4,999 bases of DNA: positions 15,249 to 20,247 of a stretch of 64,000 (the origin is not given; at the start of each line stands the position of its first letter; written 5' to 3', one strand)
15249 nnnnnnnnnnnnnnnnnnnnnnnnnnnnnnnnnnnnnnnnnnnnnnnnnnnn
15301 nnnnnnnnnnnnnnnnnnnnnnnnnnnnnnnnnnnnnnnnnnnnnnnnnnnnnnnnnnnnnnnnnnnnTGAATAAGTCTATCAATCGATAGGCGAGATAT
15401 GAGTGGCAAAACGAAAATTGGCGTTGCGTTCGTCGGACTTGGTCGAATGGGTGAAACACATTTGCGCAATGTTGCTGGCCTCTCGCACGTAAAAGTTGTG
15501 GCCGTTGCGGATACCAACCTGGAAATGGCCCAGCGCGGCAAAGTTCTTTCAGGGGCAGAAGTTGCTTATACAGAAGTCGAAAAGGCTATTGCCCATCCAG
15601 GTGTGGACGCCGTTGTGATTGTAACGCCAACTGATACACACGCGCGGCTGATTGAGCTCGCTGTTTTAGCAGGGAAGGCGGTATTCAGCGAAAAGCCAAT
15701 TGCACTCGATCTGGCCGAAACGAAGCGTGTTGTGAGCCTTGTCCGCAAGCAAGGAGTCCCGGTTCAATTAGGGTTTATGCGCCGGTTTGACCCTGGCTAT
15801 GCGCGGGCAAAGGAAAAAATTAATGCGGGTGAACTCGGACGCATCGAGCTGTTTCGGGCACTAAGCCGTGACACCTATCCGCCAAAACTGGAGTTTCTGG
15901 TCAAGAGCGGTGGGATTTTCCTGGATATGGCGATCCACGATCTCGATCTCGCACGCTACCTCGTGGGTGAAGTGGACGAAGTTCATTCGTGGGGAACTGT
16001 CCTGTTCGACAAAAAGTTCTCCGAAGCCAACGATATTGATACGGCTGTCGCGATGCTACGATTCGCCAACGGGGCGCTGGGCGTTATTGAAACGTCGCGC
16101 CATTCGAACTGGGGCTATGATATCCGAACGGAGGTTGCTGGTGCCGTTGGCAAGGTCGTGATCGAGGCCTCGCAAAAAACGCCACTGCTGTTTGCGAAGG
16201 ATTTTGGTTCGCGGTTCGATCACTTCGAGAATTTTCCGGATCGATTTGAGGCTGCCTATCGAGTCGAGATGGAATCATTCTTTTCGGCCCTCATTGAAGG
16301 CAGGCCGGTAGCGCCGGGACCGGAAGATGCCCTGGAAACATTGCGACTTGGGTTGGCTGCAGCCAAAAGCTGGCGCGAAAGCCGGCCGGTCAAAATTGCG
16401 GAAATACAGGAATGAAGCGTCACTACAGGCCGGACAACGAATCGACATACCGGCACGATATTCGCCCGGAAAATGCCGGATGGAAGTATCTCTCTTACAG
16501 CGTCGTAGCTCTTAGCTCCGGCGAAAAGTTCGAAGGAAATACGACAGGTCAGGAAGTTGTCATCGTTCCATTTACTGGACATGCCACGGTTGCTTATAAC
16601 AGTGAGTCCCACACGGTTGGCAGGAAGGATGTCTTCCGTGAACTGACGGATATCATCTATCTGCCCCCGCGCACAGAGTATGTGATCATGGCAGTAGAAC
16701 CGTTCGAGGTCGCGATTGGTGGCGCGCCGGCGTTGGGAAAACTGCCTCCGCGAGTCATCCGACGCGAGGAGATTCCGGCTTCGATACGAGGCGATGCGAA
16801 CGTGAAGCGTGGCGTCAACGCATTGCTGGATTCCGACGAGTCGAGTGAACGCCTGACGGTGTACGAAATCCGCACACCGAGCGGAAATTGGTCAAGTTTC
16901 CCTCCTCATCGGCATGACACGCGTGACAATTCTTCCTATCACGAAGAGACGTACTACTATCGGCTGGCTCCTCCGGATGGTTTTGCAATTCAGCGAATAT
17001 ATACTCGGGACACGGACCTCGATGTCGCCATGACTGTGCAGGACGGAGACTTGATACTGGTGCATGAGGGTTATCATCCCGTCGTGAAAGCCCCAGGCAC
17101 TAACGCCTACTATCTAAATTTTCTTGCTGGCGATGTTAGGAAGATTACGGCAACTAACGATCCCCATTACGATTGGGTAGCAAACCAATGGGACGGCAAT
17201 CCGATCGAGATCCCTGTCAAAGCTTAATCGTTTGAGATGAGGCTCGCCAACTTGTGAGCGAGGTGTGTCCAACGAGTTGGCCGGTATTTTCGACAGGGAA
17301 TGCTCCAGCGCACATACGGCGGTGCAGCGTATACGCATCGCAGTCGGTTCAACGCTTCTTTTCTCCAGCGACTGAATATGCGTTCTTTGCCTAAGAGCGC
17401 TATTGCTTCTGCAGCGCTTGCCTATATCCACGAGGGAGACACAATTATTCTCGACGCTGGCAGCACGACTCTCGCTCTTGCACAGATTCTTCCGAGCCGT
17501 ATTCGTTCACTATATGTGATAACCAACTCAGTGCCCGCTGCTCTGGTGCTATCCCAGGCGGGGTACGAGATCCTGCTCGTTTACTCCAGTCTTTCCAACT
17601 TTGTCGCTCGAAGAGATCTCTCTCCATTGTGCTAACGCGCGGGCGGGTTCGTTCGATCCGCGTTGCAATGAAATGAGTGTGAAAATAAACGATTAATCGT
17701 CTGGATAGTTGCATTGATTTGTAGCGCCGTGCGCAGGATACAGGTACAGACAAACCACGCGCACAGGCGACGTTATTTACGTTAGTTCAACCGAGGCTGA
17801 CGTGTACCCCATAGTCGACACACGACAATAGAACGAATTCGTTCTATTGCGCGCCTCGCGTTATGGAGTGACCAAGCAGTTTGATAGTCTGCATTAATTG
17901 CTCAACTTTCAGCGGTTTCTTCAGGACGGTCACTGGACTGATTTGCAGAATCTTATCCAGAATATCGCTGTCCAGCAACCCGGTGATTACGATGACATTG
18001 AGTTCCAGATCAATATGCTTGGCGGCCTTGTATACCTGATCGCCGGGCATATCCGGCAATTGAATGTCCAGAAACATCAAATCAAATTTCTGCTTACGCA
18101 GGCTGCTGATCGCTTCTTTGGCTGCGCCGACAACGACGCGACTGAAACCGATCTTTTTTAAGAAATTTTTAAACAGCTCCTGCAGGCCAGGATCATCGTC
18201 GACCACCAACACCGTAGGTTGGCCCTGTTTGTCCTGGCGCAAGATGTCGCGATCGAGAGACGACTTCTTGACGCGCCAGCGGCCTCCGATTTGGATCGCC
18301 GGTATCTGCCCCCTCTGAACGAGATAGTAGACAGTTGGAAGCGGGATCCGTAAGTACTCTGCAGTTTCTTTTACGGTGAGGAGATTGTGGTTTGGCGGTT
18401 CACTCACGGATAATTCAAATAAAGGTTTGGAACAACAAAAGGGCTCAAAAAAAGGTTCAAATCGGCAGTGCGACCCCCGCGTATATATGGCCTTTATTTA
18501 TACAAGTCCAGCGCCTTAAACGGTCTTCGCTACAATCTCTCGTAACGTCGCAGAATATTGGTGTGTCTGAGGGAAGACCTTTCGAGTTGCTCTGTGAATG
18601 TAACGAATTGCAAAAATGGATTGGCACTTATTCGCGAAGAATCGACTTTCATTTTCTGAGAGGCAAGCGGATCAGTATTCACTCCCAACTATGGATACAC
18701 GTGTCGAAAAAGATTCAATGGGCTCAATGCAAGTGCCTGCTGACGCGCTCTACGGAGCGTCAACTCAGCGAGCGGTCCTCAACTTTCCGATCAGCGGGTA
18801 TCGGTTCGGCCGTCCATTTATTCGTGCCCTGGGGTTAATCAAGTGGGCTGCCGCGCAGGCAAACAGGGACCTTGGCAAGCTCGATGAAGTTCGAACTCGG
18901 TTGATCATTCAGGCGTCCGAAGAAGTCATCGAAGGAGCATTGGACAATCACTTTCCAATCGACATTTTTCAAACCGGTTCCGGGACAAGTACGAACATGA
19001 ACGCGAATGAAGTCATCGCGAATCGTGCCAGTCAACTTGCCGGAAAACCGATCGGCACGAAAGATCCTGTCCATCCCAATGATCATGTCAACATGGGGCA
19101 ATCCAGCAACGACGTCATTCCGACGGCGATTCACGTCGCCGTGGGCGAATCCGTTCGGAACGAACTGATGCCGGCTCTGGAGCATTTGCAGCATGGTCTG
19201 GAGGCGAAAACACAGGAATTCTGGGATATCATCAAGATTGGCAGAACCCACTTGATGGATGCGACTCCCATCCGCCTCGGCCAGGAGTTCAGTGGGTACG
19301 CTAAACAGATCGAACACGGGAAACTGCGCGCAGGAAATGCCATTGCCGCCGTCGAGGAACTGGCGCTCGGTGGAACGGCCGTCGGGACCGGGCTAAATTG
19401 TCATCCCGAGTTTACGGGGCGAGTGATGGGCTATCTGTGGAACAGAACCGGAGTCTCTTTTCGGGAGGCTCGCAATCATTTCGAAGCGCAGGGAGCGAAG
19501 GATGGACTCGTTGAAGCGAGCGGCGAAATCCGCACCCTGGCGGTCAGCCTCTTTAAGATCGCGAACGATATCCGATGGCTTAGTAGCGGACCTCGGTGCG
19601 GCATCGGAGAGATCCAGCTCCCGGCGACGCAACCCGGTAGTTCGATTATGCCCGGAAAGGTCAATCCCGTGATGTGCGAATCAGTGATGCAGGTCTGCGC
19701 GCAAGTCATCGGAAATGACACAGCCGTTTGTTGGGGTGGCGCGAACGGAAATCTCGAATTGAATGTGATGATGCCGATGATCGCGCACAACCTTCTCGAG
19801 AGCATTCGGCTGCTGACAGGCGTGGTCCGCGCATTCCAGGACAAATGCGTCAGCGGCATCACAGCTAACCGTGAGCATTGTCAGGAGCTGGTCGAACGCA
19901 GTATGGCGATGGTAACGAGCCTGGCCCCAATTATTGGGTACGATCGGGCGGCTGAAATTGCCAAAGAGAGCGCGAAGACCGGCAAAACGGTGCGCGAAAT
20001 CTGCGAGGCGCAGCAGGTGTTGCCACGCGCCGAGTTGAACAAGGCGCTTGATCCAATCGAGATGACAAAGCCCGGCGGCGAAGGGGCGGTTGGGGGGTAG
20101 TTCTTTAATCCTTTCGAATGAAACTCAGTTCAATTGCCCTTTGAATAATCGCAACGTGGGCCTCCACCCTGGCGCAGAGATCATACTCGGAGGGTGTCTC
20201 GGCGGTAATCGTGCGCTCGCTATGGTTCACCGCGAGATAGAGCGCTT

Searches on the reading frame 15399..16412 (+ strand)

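Call 58: search_protein_families(library=pfam, proteins=[window:15399-16412:+], max_evalue=0.00001)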
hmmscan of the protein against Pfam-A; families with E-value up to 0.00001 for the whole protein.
window:15399-16412:+ (338 aa): 3 families
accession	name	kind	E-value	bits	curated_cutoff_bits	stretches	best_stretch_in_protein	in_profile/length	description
PF02894.22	GFO_IDH_MocA_C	-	4.7e-31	108.7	22.9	1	138-333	1-218/218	Oxidoreductase family, C-terminal alpha/beta domain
PF22725.1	GFO_IDH_MocA_C3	-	4e-27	95.1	27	1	134-253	1-123/124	GFO/IDH/MocA C-terminal domain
PF01408.29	GFO_IDH_MocA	-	1.4e-25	90.8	24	1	7-126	1-120/120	Oxidoreductase family, NAD-binding Rossmann fold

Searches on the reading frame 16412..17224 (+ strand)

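Call 59: search_protein_families(library=pfam, proteins=[window:16412-17224:+], max_evalue=0.00001)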
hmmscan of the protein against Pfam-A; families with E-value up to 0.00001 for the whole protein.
window:16412-17224:+ (271 aa): 1 family
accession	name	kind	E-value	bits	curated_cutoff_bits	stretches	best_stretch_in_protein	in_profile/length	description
PF04962.18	KduI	-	1e-80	271.3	23.9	1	8-256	10-262/262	KduI/IolB family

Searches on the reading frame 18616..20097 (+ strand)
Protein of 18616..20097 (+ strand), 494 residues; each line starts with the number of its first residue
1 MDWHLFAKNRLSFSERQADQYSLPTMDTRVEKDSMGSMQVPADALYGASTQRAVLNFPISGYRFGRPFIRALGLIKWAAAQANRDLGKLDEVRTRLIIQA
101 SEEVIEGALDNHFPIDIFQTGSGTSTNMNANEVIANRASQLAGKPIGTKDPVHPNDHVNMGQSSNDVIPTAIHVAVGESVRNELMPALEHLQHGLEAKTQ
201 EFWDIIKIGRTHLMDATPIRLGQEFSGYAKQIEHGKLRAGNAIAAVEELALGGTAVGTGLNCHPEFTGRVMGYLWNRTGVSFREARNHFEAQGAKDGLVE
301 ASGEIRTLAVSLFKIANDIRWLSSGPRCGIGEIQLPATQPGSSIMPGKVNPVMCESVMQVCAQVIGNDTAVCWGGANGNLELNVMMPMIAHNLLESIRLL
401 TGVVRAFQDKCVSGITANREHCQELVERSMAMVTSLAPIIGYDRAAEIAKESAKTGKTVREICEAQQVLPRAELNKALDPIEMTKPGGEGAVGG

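Call 24: search_protein_families(library=pfam, proteins=[window:18616-20097:+])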
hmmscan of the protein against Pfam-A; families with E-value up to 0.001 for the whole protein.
window:18616-20097:+ (494 aa): 2 families
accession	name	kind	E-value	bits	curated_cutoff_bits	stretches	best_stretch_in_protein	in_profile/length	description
PF00206.25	Lyase_1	-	3.7e-98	329.2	27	1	36-366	1-312/312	Lyase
PF10415.14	FumaraseC_C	-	1.9e-19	70.3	32.5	1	432-485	1-54/54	Fumarase C C-terminus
